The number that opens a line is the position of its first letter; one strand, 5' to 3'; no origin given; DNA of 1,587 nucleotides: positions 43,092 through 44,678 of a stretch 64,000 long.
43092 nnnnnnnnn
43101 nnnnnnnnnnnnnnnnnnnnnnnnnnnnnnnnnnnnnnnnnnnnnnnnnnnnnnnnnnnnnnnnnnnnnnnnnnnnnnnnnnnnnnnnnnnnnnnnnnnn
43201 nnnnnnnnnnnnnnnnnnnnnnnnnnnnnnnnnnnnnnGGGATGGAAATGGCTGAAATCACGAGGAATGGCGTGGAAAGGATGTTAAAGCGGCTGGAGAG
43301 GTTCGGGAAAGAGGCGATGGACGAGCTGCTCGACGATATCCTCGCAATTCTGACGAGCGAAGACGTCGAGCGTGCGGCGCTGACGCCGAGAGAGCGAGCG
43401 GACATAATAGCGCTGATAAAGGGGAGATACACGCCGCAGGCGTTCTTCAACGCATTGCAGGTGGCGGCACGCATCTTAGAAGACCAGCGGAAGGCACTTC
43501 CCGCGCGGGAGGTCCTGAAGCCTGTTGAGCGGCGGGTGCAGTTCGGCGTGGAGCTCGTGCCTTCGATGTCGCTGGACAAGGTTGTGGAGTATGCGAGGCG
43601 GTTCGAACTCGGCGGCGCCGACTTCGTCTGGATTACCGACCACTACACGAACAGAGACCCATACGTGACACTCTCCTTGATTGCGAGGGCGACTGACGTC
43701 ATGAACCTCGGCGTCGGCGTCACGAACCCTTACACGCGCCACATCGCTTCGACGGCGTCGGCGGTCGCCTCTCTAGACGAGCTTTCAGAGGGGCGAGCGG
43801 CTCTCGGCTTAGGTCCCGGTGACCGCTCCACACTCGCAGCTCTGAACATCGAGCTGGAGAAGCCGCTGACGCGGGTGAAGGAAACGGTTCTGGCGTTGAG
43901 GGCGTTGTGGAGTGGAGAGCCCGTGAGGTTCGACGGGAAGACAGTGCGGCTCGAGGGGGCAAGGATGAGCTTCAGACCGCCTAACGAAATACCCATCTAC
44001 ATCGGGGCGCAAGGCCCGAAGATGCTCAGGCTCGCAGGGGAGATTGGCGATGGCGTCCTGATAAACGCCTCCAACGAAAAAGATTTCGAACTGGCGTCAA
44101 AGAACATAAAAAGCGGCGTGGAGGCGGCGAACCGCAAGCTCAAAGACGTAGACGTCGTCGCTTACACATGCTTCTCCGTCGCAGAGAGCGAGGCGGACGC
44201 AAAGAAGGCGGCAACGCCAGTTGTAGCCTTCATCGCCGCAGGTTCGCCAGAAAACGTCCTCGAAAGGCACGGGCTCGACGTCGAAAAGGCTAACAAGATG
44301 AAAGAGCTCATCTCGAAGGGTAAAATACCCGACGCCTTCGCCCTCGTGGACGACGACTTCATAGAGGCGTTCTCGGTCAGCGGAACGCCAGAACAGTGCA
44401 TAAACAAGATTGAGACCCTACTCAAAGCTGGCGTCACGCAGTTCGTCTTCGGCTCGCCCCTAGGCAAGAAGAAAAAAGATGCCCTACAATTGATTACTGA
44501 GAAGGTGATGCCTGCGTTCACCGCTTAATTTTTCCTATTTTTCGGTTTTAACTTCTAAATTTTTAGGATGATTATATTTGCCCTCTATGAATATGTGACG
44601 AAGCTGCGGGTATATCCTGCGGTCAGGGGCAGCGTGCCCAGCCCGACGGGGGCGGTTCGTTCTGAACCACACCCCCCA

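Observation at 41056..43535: Candidate undescribed module: AAA+ ATPase and KaiC/GvpD-like ATPase linked by a web of two unrecognised small domains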

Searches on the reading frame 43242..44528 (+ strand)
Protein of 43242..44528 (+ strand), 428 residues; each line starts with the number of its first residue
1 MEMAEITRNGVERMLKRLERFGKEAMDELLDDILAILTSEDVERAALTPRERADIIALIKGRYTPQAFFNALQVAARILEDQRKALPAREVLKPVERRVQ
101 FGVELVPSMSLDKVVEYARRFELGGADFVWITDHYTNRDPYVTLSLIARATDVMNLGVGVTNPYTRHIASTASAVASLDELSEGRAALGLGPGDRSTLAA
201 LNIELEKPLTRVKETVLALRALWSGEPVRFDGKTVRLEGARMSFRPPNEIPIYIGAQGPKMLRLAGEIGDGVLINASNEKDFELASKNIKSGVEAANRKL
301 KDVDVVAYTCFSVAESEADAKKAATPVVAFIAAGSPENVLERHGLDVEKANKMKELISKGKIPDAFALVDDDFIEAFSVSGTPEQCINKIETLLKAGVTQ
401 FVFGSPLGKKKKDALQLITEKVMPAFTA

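Call 3: search_protein_families(library=pfam, proteins=[window:43242-44528:+], max_evalue=1)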
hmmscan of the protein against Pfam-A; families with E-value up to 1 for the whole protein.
window:43242-44528:+ (428 aa): 3 families
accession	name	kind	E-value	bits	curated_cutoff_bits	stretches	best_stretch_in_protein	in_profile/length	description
PF00296.26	Bac_luciferase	-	1.9e-72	244.8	27.9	1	108-400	18-314/314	Luciferase-like monooxygenase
PF07293.16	DUF1450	-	0.015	15.5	30.1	0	283-313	6-39/75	Protein of unknown function (DUF1450)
PF01094.35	ANF_receptor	-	0.16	11.4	25.4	1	83-150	161-226/353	Receptor family ligand binding region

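Call 7: find_encoding_contigs(protein=window:43242-44528:+, flank=6000, max_places=6)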
Protein window:43242-44528:+ (428 aa): 1 contig read that carries it; 1 place shown.
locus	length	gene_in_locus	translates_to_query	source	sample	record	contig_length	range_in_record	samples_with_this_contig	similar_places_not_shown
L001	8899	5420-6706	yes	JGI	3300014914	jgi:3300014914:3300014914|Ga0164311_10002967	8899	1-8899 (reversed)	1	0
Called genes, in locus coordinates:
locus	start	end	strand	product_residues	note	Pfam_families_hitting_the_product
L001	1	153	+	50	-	PF04016:DUF364 (weak)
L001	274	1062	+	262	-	-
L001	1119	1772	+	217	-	PF02475:TRM5-TYW2_MTfase (weak), PF03602:Cons_hypoth95 (weak), PF01170:UPF0020, PF05175:MTS, PF06325:PrmA, PF13847:Methyltransf_31, PF08241:Methyltransf_11, PF13649:Methyltransf_25, +1 more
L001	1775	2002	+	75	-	PF07088:GvpD_P-loop, PF06745:ATPase (weak)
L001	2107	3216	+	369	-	PF06745:ATPase (weak), PF07088:GvpD_P-loop (weak), PF20440:GvpD_bR2 (weak)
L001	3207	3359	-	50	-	-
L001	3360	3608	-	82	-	-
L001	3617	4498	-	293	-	PF13191:AAA_16 (faint), PF00004:AAA, PF17862:AAA_lid_3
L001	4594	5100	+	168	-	-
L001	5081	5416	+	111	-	-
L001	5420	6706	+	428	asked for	PF00296:Bac_luciferase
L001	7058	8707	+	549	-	PF03483:B3_4, PF03484:B5, PF17759:tRNA_synthFbeta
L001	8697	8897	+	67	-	?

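Call 24: search_protein_families(library=ncbifam, proteins=[window:43242-44528:+], max_evalue=0.1)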
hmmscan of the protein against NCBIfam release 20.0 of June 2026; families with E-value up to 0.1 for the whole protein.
window:43242-44528:+ (428 aa): 30 families (the best 25 are shown)
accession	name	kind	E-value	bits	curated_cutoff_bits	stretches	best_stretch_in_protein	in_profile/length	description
NF002619.0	PRK02271.1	equivalog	1.5e-132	441.9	276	1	100-426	2-328/329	5,10-methylenetetrahydromethanopterin reductase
TIGR03555.1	F420_mer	equivalog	4e-127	424.1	348.7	1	101-424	1-325/325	5,10-methylenetetrahydromethanopterin reductase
TIGR04024.1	F420_NP1902A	hypoth_equivalog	6.1e-38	130.4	345.4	1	108-392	11-298/330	TIGR04024 family LLM class F420-dependent oxidoreductase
TIGR03842.1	F420_CPS_4043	hypoth_equivalog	2.7e-37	128.6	295.45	1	100-426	1-329/329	TIGR03842 family LLM class F420-dependent oxidoreductase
TIGR03617.1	F420_MSMEG_2256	subfamily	5.1e-34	117.6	278.15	1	118-419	1-314/318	TIGR03617 family F420-dependent LLM class oxidoreductase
TIGR03619.1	F420_Rv2161c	subfamily_domain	3.8e-32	111.8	166.9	1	136-334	42-239/247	TIGR03619 family F420-dependent LLM class oxidoreductase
TIGR03559.1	F420_Rv3520c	subfamily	1.2e-31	110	335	1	102-401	3-322/325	LLM class F420-dependent oxidoreductase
TIGR03564.1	F420_MSMEG_4879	subfamily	4.5e-27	95.3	234.25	1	114-345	1-233/265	TIGR03564 family F420-dependent LLM class oxidoreductase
TIGR04465.1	ArgArg_F420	equivalog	4.6e-27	95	470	1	109-332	57-289/364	F420-dependent hydroxymycolic acid dehydrogenase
TIGR03621.1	F420_MSMEG_2516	subfamily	9.5e-27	93.9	213.15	1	100-283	2-184/295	TIGR03621 family F420-dependent LLM class oxidoreductase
TIGR03857.1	F420_MSMEG_2249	hypoth_equivalog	1.6e-26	93.4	218.4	1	112-402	14-320/329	TIGR03857 family LLM class F420-dependent oxidoreductase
TIGR03560.1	F420_Rv1855c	subfamily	1.4e-25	90.4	231.4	1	107-303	8-222/227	TIGR03560 family F420-dependent LLM class oxidoreductase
TIGR03841.1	F420_Rv3093c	subfamily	1.5e-25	90.2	213.65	1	115-402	13-293/298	LLM class F420-dependent oxidoreductase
TIGR03554.1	F420_G6P_DH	equivalog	2e-22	79.6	420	1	146-424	58-328/331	glucose-6-phosphate dehydrogenase (coenzyme-F420)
TIGR03557.1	F420_G6P_family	subfamily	9.7e-22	77.5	210.4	1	113-424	14-312/316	TIGR03557 family F420-dependent LLM class oxidoreductase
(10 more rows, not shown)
